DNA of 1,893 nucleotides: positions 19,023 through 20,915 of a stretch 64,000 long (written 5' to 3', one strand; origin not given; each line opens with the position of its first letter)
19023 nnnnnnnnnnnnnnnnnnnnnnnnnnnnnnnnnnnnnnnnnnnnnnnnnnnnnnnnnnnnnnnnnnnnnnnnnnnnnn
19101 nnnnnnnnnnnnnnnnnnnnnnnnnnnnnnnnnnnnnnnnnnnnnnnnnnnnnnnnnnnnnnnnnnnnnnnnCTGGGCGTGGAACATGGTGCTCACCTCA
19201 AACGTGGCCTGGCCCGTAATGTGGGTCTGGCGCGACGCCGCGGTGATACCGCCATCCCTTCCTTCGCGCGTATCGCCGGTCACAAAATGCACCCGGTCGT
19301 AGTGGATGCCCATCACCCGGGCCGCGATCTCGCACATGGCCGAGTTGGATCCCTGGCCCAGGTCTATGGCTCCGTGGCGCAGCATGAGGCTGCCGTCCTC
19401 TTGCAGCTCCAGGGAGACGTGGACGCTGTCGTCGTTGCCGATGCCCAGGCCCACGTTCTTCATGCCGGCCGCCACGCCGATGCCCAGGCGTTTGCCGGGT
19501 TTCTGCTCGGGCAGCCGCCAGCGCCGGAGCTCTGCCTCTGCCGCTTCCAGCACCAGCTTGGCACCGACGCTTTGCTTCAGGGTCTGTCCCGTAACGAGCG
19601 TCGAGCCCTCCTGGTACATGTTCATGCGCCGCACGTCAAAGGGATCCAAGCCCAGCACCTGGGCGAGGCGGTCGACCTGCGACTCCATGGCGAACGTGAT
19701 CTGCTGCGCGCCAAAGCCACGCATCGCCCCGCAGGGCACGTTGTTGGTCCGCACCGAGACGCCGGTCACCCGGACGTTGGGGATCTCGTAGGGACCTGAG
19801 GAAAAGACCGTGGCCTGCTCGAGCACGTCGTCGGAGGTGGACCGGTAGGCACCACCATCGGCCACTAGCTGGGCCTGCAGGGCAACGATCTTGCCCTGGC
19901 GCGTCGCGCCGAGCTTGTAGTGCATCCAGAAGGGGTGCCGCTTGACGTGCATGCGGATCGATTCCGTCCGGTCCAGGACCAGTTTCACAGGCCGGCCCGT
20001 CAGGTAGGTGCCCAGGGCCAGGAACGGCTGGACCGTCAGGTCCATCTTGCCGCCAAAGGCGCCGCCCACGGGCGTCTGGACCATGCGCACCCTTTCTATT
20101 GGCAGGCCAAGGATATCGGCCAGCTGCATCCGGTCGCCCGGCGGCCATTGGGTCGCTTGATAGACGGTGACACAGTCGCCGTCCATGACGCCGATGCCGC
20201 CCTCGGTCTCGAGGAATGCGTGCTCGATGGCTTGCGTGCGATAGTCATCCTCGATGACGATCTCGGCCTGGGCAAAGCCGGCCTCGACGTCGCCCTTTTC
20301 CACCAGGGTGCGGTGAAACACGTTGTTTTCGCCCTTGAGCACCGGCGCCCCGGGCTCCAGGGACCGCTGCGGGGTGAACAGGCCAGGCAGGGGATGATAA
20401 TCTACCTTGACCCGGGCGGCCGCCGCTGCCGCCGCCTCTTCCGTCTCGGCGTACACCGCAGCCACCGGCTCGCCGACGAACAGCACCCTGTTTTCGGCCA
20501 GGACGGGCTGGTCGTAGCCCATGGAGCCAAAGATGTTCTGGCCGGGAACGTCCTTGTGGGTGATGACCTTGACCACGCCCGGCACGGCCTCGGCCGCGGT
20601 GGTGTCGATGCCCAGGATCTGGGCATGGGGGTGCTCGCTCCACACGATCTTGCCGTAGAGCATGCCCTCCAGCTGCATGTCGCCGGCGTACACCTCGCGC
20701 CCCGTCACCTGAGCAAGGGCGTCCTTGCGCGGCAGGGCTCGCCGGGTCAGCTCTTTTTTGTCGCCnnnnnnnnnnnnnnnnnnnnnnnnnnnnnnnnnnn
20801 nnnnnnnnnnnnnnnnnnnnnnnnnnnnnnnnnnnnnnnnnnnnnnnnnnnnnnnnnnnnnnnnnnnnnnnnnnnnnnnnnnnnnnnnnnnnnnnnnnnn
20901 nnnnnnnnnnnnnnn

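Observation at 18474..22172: All three XDH-family subunits fused into one 1232-aa chain in FAD-FeS-Moco order, next to a split paralog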

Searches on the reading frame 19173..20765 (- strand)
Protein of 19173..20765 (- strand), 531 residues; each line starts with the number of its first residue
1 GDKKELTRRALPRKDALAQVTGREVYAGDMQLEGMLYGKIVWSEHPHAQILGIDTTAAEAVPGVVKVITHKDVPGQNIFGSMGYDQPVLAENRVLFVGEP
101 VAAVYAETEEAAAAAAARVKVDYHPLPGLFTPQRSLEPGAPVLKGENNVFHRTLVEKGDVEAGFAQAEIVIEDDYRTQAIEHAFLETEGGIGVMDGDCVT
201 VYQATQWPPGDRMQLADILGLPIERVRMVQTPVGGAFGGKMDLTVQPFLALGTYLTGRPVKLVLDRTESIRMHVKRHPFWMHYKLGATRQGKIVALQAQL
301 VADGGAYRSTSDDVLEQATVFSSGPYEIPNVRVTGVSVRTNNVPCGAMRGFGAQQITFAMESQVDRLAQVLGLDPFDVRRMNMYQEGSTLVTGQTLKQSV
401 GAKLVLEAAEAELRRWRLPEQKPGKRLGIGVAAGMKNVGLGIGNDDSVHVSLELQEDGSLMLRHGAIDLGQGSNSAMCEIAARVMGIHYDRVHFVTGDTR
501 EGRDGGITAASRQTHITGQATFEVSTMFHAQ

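Call 55: search_solved_structures(query=window:19173-20765:-, max_evalue=1e-40, show_alignments=5)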
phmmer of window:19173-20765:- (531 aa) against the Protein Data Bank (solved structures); distinct sequences matched with E-value up to 1e-40: 36.
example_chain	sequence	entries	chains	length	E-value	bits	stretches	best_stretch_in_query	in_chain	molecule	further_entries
3hrd_A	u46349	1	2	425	3.3e-97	329.6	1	13-410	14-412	Nicotinate dehydrogenase large molybdopterin subunit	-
1dgj_A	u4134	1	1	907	6.8e-70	239.5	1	10-521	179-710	ALDEHYDE OXIDOREDUCTASE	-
1wyg_A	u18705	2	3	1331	7.4e-68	232.8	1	4-524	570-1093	Xanthine dehydrogenase/oxidase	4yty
4yrw_A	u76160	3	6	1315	1e-67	232.3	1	4-524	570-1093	Xanthine dehydrogenase/oxidase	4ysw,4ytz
2e3t_A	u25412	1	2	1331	1e-67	232.3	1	4-524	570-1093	Xanthine dehydrogenase/oxidase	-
6abu_A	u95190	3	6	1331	1e-67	232.3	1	4-524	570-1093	Xanthine dehydrogenase/oxidase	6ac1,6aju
3an1_A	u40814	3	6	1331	1e-67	232.3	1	4-524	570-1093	Xanthine dehydrogenase/oxidase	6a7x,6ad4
6adj_A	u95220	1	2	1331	1e-67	232.3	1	4-524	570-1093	Xanthine dehydrogenase/oxidase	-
6ac4_A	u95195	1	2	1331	1e-67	232.3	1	4-524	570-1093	Xanthine dehydrogenase/oxidase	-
1fiq_C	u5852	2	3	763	1.4e-67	231.9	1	8-524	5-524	XANTHINE OXIDASE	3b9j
1n5x_A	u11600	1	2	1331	1.5e-67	231.7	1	3-524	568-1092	Xanthine Dehydrogenase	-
3sr6_C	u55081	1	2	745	1.5e-67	231.7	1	8-524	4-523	Xanthine dehydrogenase/oxidase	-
1fo4_A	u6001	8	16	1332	1.5e-67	231.7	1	3-524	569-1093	XANTHINE DEHYDROGENASE | Xanthine dehydrogenase/oxidase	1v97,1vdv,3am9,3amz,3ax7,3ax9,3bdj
3una_A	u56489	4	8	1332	1.5e-67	231.7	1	3-524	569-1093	Xanthine dehydrogenase/oxidase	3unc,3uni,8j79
3etr_C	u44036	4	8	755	1.6e-67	231.7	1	8-524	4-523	Xanthine dehydrogenase/oxidase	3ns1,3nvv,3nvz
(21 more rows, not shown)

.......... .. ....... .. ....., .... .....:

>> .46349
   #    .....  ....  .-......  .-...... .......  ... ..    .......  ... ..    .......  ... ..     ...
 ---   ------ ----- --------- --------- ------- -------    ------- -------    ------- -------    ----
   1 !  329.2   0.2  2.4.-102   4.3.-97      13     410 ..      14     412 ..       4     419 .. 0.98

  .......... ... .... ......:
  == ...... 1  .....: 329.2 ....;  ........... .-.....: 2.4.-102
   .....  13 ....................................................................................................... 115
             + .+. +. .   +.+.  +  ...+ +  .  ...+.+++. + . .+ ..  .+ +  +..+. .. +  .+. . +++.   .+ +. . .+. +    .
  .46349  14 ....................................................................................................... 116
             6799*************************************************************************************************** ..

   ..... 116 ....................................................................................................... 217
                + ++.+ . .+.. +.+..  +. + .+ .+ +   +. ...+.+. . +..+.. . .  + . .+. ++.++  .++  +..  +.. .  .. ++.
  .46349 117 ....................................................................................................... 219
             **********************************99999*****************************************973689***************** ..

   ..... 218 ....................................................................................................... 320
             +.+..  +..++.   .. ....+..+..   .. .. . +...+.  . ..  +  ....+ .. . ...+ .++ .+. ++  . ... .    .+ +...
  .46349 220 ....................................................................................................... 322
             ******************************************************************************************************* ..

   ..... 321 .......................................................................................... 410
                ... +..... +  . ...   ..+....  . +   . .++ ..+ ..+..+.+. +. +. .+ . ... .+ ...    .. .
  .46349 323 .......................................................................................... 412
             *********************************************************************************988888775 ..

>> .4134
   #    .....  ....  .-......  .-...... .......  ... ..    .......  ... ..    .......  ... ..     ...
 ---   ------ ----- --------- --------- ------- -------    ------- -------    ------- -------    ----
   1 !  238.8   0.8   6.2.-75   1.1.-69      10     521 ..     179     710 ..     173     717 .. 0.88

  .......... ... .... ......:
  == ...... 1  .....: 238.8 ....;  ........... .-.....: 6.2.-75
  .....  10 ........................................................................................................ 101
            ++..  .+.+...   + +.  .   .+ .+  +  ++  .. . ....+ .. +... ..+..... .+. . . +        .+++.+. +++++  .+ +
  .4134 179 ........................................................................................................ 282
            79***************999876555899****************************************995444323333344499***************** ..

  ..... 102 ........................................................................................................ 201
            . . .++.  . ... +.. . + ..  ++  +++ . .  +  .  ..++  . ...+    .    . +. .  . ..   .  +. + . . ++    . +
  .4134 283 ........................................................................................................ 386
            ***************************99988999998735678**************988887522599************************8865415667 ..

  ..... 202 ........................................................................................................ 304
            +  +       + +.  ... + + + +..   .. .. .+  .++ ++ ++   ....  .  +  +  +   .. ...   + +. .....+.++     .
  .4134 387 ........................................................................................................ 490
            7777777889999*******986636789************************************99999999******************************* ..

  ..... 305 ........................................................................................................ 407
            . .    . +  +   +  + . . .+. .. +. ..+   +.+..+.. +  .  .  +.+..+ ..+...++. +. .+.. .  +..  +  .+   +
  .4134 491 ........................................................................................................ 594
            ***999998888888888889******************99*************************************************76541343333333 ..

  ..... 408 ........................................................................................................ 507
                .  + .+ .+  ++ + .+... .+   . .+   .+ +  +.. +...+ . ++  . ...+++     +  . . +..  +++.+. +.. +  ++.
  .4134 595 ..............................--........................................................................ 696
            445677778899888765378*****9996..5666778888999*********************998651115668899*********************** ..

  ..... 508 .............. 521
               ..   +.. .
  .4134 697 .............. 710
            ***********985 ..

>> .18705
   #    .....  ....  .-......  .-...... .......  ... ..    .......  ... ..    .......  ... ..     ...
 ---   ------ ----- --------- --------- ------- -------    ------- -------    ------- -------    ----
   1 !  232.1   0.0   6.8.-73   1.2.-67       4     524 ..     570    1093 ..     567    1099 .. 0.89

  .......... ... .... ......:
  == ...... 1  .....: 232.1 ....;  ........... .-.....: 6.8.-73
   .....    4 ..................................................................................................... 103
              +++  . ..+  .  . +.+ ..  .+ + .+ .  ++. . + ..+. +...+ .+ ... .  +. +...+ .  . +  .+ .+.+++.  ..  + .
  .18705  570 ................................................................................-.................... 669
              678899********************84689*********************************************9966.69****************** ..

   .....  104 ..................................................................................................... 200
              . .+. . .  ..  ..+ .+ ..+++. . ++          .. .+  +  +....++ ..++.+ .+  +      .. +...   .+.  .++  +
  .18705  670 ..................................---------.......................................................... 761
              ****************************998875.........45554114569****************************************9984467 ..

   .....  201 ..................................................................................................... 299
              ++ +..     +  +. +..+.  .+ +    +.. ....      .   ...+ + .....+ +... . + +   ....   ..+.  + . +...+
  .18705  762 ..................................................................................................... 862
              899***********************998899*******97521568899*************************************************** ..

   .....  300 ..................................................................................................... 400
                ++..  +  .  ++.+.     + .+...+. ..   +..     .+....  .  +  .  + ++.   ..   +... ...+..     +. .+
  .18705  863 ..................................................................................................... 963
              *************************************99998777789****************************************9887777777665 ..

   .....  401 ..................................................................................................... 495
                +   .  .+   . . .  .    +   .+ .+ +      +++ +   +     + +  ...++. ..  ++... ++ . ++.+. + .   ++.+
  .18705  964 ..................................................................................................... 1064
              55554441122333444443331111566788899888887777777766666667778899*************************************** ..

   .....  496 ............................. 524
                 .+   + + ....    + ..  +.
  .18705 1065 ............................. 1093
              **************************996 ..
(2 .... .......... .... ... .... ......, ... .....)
